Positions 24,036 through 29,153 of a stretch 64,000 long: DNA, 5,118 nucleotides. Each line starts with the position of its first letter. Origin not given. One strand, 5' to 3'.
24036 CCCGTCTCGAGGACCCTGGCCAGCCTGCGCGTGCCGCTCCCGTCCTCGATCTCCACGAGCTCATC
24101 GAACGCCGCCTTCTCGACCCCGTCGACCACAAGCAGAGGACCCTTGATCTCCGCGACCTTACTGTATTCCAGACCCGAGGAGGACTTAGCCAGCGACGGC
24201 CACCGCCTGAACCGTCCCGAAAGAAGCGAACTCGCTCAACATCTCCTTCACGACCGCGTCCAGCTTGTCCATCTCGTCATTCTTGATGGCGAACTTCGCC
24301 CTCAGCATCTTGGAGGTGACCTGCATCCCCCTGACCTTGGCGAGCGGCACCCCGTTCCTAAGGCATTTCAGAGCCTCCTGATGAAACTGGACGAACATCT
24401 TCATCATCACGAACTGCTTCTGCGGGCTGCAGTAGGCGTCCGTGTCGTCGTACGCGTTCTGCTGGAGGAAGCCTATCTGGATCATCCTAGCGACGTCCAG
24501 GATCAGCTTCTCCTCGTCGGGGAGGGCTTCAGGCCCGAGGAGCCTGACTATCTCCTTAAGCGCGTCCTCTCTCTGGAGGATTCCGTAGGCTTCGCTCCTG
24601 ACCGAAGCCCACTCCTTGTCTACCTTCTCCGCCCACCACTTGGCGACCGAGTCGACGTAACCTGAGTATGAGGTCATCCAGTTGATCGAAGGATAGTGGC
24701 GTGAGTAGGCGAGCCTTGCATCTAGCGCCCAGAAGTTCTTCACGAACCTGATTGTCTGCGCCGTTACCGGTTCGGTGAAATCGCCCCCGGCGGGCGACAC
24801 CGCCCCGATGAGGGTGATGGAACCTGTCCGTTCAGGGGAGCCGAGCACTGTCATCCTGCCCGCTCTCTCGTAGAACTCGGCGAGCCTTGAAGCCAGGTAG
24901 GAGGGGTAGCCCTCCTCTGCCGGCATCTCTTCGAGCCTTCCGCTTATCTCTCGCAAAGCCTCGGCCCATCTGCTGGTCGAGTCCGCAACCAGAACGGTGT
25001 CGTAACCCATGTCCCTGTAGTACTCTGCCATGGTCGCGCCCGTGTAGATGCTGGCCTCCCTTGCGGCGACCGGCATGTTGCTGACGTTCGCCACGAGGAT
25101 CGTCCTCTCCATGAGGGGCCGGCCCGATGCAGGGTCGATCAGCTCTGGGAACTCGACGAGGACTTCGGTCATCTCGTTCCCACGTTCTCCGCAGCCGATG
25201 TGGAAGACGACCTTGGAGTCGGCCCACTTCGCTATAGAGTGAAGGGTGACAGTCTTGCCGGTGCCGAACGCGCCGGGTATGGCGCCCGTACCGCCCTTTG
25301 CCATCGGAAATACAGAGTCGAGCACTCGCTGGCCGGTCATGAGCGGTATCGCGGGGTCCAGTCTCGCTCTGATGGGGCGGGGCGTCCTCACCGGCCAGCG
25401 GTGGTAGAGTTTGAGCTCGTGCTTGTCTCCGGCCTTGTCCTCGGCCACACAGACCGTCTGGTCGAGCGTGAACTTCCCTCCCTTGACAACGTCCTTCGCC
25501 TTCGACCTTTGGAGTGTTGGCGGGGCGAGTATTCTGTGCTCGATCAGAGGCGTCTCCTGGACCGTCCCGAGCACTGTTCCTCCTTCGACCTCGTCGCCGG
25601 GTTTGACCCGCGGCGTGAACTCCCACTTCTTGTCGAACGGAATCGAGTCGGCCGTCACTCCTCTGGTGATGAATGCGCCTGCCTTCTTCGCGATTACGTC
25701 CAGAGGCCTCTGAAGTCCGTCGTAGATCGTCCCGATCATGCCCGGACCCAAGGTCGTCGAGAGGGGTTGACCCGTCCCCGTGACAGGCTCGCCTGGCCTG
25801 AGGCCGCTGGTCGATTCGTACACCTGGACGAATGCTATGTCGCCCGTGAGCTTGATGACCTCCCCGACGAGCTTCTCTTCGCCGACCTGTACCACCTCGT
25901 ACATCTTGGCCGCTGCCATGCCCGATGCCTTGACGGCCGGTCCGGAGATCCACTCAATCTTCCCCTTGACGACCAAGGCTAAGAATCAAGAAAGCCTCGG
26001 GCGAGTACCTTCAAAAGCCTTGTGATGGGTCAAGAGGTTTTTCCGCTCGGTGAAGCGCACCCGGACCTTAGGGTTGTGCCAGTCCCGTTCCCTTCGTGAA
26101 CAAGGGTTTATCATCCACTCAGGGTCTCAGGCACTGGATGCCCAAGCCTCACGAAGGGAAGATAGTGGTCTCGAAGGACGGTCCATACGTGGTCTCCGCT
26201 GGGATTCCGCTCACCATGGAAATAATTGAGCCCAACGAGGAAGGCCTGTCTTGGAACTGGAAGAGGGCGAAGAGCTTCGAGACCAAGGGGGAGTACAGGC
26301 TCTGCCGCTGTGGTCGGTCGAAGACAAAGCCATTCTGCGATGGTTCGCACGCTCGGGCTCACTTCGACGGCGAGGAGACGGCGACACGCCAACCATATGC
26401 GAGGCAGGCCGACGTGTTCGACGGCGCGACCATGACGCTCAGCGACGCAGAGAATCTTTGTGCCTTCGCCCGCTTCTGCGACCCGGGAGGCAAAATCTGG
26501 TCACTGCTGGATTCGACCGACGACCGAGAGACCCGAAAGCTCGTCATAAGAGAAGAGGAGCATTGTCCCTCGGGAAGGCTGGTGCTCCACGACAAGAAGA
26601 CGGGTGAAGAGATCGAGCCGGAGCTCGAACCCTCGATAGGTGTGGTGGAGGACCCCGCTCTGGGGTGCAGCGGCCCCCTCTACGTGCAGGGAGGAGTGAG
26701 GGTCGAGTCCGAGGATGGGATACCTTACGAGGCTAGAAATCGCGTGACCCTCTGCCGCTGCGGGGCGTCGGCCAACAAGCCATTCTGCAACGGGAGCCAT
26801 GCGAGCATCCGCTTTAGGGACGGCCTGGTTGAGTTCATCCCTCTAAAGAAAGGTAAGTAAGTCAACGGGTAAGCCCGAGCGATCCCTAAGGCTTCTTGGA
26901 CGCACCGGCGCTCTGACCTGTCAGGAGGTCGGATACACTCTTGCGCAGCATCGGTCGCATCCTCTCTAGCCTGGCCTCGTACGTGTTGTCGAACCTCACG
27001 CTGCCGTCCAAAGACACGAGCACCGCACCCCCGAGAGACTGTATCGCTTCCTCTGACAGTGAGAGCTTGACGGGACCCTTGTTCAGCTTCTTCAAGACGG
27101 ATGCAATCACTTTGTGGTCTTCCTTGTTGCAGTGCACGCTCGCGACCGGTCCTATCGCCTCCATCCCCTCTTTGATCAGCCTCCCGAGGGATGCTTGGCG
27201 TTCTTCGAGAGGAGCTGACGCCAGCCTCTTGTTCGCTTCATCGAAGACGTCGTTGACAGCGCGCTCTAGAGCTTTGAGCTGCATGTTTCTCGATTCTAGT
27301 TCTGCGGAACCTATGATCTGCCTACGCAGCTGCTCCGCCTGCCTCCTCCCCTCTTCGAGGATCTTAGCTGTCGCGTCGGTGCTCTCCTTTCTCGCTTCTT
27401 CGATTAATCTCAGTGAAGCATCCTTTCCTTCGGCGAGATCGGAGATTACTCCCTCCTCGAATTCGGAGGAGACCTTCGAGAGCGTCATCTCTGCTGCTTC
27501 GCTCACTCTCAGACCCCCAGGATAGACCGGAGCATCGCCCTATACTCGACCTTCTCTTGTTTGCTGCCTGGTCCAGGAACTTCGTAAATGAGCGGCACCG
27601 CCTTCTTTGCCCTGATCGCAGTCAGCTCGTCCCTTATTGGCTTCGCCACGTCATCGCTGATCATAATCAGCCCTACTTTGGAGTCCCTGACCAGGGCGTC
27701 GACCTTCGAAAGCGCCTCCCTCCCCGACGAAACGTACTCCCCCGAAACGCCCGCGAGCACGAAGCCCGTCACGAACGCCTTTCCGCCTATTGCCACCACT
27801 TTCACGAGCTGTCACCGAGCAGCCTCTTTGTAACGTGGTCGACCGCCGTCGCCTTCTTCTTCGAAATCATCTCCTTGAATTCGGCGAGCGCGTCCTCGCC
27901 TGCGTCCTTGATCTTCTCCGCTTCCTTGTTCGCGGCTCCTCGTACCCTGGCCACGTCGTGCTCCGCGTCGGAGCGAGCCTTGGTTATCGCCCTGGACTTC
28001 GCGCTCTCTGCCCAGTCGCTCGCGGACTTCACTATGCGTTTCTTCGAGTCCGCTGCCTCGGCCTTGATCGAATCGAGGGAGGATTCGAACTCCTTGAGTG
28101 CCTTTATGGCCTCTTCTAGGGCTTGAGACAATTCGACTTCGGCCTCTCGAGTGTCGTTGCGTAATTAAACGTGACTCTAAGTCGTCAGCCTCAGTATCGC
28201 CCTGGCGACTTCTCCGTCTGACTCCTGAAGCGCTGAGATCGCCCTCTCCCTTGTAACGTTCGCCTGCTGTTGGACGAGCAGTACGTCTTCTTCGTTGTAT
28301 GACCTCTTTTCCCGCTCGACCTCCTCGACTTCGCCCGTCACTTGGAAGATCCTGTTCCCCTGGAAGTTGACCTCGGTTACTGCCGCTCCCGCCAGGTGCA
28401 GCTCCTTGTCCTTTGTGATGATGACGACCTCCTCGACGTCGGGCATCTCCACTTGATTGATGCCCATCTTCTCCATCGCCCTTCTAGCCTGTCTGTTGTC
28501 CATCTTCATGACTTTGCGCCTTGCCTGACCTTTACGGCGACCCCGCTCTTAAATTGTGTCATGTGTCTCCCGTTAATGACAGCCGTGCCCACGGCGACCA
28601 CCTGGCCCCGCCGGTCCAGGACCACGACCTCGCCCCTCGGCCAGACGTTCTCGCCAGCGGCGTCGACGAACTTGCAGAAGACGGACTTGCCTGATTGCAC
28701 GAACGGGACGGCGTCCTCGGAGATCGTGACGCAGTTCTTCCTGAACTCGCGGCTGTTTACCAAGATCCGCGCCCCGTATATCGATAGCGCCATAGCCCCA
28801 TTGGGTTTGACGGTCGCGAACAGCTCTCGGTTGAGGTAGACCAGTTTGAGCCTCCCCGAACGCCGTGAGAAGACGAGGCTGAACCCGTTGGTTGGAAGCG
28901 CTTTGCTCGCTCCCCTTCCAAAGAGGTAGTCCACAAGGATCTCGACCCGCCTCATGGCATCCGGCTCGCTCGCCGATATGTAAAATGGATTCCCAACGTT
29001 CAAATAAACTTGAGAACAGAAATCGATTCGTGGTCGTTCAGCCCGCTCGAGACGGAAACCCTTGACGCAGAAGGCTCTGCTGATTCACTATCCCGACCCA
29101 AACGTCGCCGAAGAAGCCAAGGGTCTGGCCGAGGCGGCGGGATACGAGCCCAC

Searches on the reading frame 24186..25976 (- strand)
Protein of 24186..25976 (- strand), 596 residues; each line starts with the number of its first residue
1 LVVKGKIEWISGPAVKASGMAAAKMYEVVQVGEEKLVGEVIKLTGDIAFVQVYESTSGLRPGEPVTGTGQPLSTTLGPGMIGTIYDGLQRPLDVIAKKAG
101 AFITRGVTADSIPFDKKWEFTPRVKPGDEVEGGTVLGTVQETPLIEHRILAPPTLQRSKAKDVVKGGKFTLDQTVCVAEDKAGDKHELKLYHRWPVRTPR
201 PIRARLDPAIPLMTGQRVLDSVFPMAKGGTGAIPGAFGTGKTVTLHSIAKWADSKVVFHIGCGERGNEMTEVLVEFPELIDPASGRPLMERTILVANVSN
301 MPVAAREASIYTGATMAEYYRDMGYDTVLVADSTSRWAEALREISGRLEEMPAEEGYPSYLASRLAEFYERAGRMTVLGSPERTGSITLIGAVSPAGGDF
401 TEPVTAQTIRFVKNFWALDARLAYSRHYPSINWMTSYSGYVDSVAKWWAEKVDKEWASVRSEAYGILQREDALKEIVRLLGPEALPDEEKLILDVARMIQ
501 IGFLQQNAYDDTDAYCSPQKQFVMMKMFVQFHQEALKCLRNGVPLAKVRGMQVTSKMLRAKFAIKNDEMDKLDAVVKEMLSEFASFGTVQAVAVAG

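Call 25: search_protein_families(library=pfam, proteins=[window:24186-25976:-], max_evalue=0.0001)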
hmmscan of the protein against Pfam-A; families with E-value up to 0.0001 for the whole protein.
window:24186-25976:- (596 aa): 4 families
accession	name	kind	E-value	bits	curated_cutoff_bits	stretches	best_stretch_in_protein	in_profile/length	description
PF00006.31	ATP-synt_ab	-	1.2e-70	237.9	29.5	1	215-438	1-213/213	ATP synthase alpha/beta family, nucleotide-binding domain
PF16886.11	ATP-synt_ab_Xtn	-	5.4e-28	97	25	1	110-197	2-88/88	ATPsynthase alpha/beta subunit barrel-sandwich domain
PF22919.1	ATP-synt_VA_C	-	5e-27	94.3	24.7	1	446-547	2-99/101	C-terminal domain of V and A type ATP synthase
PF02874.29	ATP-synt_ab_N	-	4.8e-14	53.1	20.9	1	10-69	4-69/69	ATP synthase alpha/beta family, beta-barrel domain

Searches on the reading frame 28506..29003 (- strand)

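Call 26: search_protein_families(library=pfam, proteins=[window:28506-29003:-], max_evalue=0.0001)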
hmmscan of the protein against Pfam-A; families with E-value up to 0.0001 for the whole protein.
window:28506-29003:- (165 aa): 2 families
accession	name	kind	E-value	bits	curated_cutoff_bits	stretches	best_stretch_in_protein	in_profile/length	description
PF01472.26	PUA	-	1.6e-14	54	24.8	1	92-161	3-72/74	PUA domain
PF14810.12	TGT_C2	-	1.3e-12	48.2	25.3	1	19-84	2-68/72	Patch-forming domain C2 of tRNA-guanine transglycosylase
